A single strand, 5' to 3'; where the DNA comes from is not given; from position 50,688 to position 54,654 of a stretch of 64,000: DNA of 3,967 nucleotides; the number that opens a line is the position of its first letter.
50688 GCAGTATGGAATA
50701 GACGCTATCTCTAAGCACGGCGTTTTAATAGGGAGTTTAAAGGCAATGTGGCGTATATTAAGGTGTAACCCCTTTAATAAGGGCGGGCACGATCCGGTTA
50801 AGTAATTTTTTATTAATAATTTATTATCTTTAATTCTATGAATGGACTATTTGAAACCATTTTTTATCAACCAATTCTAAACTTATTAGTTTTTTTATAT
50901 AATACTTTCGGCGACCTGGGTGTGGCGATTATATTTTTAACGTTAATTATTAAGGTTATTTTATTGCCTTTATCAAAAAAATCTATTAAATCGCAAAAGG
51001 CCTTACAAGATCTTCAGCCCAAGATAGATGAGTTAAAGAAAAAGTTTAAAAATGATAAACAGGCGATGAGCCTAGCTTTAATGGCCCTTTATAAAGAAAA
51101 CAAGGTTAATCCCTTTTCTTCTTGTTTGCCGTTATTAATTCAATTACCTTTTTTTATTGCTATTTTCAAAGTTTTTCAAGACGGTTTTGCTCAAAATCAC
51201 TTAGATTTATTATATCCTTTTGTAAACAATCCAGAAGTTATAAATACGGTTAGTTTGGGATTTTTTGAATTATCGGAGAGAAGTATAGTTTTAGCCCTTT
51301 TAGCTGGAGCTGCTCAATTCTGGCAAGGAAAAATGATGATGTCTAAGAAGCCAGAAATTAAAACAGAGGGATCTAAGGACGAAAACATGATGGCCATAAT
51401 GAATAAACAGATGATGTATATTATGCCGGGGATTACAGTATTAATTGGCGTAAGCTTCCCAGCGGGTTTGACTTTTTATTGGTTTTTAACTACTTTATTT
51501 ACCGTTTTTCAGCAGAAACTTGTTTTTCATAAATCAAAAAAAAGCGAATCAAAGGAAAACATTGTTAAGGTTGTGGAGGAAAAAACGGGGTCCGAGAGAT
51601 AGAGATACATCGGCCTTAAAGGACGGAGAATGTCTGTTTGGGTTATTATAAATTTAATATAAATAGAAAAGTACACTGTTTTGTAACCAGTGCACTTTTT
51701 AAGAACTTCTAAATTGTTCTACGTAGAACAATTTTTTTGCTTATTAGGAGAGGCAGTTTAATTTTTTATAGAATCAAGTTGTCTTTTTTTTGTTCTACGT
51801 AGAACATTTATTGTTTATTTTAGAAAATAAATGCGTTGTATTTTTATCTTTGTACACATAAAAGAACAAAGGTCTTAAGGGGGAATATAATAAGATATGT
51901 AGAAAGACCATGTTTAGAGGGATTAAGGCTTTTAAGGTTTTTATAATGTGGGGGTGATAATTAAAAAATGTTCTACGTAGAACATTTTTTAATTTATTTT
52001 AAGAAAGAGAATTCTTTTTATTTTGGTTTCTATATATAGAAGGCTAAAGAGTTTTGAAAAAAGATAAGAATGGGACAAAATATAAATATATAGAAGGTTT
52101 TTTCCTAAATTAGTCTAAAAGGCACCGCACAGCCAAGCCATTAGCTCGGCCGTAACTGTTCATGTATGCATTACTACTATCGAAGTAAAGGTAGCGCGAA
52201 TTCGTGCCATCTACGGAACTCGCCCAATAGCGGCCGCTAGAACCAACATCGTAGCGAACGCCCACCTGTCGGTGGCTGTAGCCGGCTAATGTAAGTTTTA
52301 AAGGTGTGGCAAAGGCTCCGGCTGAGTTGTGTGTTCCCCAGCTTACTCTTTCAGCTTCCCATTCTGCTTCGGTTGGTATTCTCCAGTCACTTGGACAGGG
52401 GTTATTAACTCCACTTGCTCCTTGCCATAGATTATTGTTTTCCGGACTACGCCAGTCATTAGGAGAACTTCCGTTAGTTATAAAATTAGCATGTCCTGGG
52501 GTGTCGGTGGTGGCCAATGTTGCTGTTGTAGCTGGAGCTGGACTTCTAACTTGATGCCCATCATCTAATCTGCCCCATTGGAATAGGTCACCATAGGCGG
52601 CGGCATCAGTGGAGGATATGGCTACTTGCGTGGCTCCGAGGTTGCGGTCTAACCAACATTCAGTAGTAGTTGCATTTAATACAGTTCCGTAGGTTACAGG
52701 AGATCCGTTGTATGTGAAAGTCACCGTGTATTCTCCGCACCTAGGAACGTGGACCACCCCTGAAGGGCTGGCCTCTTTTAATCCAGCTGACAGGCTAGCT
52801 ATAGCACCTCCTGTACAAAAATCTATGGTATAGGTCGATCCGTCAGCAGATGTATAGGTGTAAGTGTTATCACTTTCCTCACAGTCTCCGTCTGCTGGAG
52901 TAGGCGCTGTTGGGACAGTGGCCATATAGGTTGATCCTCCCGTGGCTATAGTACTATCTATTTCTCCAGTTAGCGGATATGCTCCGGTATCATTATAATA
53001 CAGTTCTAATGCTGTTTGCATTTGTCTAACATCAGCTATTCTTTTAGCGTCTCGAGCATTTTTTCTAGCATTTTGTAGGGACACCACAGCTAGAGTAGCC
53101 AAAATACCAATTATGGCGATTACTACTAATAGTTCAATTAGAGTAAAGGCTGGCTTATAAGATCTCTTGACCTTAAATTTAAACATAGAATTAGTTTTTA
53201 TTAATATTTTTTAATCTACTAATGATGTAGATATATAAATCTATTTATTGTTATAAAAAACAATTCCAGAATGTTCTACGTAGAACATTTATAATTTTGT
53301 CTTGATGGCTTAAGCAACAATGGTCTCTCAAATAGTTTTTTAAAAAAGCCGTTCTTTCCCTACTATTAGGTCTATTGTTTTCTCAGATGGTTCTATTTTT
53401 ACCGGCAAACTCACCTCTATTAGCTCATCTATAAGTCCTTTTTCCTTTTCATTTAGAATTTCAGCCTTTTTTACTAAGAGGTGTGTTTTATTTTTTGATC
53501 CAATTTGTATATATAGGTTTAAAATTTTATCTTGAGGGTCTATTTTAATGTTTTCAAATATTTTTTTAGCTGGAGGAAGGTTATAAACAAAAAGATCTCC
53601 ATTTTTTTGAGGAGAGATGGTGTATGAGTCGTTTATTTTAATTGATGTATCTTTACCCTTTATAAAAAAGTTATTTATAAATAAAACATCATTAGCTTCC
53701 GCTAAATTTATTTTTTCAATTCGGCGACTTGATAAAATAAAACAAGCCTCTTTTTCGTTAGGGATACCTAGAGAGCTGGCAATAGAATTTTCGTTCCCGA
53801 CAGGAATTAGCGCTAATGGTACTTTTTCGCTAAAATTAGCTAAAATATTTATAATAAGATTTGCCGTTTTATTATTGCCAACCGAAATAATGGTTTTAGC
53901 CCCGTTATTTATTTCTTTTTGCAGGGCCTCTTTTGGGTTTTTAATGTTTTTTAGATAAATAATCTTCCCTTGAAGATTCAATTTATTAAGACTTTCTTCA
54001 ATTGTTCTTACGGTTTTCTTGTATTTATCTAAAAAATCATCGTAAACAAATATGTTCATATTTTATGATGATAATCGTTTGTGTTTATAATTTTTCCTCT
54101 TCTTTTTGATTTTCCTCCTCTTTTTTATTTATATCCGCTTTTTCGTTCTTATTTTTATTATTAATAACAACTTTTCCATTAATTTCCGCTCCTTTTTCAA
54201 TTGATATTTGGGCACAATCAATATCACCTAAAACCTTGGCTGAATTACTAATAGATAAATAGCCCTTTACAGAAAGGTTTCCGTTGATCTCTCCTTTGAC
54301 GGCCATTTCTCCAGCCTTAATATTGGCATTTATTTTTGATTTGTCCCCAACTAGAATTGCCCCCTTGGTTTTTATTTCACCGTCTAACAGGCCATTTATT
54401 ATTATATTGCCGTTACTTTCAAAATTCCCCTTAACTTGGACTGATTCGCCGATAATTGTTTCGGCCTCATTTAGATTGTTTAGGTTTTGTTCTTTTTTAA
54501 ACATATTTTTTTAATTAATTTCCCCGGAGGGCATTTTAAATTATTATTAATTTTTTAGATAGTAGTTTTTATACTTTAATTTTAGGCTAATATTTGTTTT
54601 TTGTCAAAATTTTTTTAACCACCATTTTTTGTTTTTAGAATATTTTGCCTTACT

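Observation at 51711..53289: Four copies of a perfect palindrome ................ flanking the GC-rich pilin-FISUMP gene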

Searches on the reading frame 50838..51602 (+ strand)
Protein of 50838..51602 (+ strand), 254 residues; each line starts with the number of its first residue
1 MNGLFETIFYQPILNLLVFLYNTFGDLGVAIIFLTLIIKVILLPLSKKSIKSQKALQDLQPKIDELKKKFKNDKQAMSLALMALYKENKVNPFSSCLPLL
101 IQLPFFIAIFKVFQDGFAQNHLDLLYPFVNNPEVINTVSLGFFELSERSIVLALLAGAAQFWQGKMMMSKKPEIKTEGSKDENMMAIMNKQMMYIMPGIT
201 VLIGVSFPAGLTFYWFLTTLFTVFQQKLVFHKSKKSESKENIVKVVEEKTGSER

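Call 18: search_protein_families(library=pfam, proteins=[window:50838-51602:+], max_evalue=0.01)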
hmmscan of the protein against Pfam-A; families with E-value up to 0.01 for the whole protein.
window:50838-51602:+ (254 aa): 1 family
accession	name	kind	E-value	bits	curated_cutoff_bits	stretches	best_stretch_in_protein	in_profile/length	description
PF02096.25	60KD_IMP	-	1.4e-51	175.2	35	1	28-229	2-161/163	60Kd inner membrane protein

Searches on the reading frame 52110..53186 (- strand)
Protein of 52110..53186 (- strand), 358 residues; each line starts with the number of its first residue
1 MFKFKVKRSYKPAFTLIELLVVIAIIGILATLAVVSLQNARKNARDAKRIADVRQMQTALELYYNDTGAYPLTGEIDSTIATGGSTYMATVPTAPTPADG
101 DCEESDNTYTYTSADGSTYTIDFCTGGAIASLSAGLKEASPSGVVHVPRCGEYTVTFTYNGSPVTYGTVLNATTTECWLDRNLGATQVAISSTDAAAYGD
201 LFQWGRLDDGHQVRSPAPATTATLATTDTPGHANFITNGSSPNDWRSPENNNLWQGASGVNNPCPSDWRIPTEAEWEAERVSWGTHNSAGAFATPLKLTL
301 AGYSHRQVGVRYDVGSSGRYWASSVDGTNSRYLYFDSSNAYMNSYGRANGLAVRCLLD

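Call 18: search_protein_families(library=pfam, proteins=[window:52110-53186:-], max_evalue=0.01)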
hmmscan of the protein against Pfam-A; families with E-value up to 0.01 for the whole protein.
window:52110-53186:- (358 aa): 2 families
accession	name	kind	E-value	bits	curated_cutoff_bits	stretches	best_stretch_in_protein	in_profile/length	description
PF07963.17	N_methyl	-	1.7e-07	31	21.2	1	13-33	6-26/27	Prokaryotic N-terminal methylation motif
PF09603.15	Fib_succ_major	-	4.9e-06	27.4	33.9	1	177-355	7-185/187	Fibrobacter succinogenes major domain (Fib_succ_major)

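Call 59: search_protein_families(library=ncbifam, proteins=[window:52110-53186:-], max_evalue=0.01)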
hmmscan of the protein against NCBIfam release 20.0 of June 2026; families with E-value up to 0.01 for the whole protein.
window:52110-53186:- (358 aa): 12 families
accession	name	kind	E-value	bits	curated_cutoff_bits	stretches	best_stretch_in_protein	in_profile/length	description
TIGR01710.1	typeII_sec_gspG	equivalog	3.2e-11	43.4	88.85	1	14-73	3-62/134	type II secretion system major pseudopilin GspG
TIGR01708.2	typeII_sec_gspH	equivalog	4.7e-08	33.2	80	1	14-49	4-38/169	type II secretion system minor pseudopilin GspH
TIGR02145.1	Fib_succ_major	domain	9.3e-08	33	41.65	1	198-357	46-175/176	FISUMP domain-containing protein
TIGR02532.1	IV_pilin_GFxxxE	domain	1.4e-07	31.1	16.3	1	14-34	4-24/24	prepilin-type N-terminal cleavage/methylation domain-containing protein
NF041775.1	typeIV_PilA_Myxo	equivalog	2.2e-07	31.1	400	1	13-91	12-90/214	type IV pilin protein PilA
NF040999.1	pilin_ComGC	equivalog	1.4e-06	28.4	75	1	13-72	3-62/84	competence type IV pilus major pilin ComGC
NF007862.0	PRK10574.1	equivalog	4.8e-06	26.8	138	1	13-70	6-63/145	prepilin peptidase-dependent pilin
NF041013.1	T4P_ComGE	equivalog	1.2e-05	25.3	49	1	12-66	4-59/83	competence type IV pilus minor pilin ComGE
TIGR02596.1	TIGR02596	subfamily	6.3e-05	23.1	70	1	14-52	1-42/196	Verru_Chthon cassette protein D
TIGR02599.1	TIGR02599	subfamily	0.0014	17.9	256.5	1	13-61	1-50/361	Verru_Chthon cassette protein C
NF007800.0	PRK10506.1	equivalog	0.0046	16.8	158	1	12-56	9-53/163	prepilin peptidase-dependent protein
NF040982.1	ComGD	equivalog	0.0094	16.4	70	0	12-40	2-30/139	competence type IV pilus minor pilin ComGD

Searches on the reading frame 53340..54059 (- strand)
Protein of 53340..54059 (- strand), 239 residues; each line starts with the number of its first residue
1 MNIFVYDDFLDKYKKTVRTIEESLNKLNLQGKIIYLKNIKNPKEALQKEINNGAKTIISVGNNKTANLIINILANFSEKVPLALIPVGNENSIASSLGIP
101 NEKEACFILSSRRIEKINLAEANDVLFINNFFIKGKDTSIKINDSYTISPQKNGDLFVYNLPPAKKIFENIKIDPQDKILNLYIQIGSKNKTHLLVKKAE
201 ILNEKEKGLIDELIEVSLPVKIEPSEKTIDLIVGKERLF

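Call 18: search_protein_families(library=pfam, proteins=[window:53340-54059:-], max_evalue=0.01)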
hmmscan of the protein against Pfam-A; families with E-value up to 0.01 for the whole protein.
window:53340-54059:- (239 aa): 1 family
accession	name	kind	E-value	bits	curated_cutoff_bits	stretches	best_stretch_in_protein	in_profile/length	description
PF00781.29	DAGK_cat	-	1e-10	41.7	23.6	1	13-121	15-124/125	Diacylglycerol kinase catalytic domain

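Call 38: find_related_loci(query=A2, collection=metagenome_contigs, flank=10000)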
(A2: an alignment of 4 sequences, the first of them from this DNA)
Query A2 (239 aa) in metagenome_contigs; peptide patterns used: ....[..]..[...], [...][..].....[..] (x = any residue, [..] = any of these).
600 stretches matched a pattern (row limit reached: there are more); 5 encode a relative of the query (tblastn E <= 1e-3); 5 distinct loci.
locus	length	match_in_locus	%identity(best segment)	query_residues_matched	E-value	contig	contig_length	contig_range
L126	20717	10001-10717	60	1-239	1e-86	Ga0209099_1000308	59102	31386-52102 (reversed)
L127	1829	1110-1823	54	1-239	3e-81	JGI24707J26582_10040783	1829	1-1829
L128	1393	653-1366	54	1-239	7e-83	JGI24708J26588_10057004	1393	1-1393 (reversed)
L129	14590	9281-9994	57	1-239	9e-76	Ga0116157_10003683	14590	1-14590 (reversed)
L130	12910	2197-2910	57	1-239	1e-73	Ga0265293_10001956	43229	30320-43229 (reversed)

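Call 58: search_solved_structures(query=A1, max_evalue=0.01)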
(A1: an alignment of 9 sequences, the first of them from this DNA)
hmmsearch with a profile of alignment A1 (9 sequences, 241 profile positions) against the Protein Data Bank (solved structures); distinct sequences matched with E-value up to 0.01: 8.
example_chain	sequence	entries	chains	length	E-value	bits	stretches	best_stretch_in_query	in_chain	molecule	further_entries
4wrr_A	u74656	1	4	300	1.5e-13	54.1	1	50-234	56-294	putative diacylglycerol kinase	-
3s40_A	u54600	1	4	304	1.5e-13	54.1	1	50-234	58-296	diacylglycerol kinase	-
3t5p_A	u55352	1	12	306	1.6e-13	54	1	50-234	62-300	BmrU protein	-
2qv7_A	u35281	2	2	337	6.2e-07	32.5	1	12-132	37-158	Diacylglycerol Kinase DgkB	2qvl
2p1r_A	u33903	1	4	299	9.3e-06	28.6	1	47-132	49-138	Lipid kinase yegS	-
4wer_A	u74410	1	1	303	3.1e-05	26.9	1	52-145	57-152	Diacylglycerol kinase catalytic domain protein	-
2jgr_A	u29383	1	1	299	5.2e-05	26.2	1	48-132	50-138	YEGS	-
2bon_A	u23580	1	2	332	6.4e-05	25.9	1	48-132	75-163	LIPID KINASE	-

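Call 59: search_protein_families(library=ncbifam, proteins=[window:53340-54059:-], max_evalue=0.01)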
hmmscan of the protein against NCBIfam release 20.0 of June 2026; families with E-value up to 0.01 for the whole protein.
window:53340-54059:- (239 aa): 10 families
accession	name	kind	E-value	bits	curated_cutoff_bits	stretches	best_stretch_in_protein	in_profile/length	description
NF009605.0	PRK13059.1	equivalog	1.5e-11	43.8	313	1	38-131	41-135/295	putative lipid kinase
NF009604.0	PRK13057.1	equivalog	9.9e-10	37.8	274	1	15-129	24-136/302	lipid kinase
NF002033.0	PRK00861.1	subfamily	2.3e-09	36.3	293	1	19-126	33-138/328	putative lipid kinase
NF009874.0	PRK13337.1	equivalog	1.3e-08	34.1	385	1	17-129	22-135/305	diacylglycerol kinase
NF009602.0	PRK13054.1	equivalog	4.1e-08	32.7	284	1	47-129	50-136/301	lipid kinase YegS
TIGR03702.1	lip_kinase_YegS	equivalog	2.2e-07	30.2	387.45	1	47-129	46-132/295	lipid kinase YegS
TIGR00147.1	TIGR00147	subfamily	3.1e-07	29.6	118.65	1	43-131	47-138/296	YegS/Rv2252/BmrU family lipid kinase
NF009603.0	PRK13055.1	subfamily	3.5e-07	29.5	342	1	14-130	19-139/335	diacylglycerol kinase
NF040993.1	MamU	equivalog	1.9e-05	24.2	400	1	54-128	59-133/296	lipid kinase MamU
NF008882.0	PRK11914.1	equivalog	0.00066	18.9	302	1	37-123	48-134/306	diacylglycerol kinase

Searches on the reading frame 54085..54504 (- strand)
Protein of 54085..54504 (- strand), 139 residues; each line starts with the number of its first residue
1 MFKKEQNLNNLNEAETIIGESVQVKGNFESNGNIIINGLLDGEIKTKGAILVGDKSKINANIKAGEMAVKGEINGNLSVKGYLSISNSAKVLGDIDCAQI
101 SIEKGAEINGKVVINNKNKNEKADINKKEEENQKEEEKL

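Call 18: search_protein_families(library=pfam, proteins=[window:54085-54504:-], max_evalue=0.01)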
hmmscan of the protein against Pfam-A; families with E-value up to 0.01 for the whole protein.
window:54085-54504:- (139 aa): 1 family
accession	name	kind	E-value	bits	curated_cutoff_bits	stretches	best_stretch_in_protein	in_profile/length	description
PF04519.19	Bactofilin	-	2.1e-24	86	27.9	1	16-112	1-97/98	Polymer-forming cytoskeletal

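Call 59: search_protein_families(library=ncbifam, proteins=[window:54085-54504:-], max_evalue=0.01)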
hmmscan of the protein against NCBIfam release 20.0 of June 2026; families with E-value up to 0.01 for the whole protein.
window:54085-54504:- (139 aa): 0 families
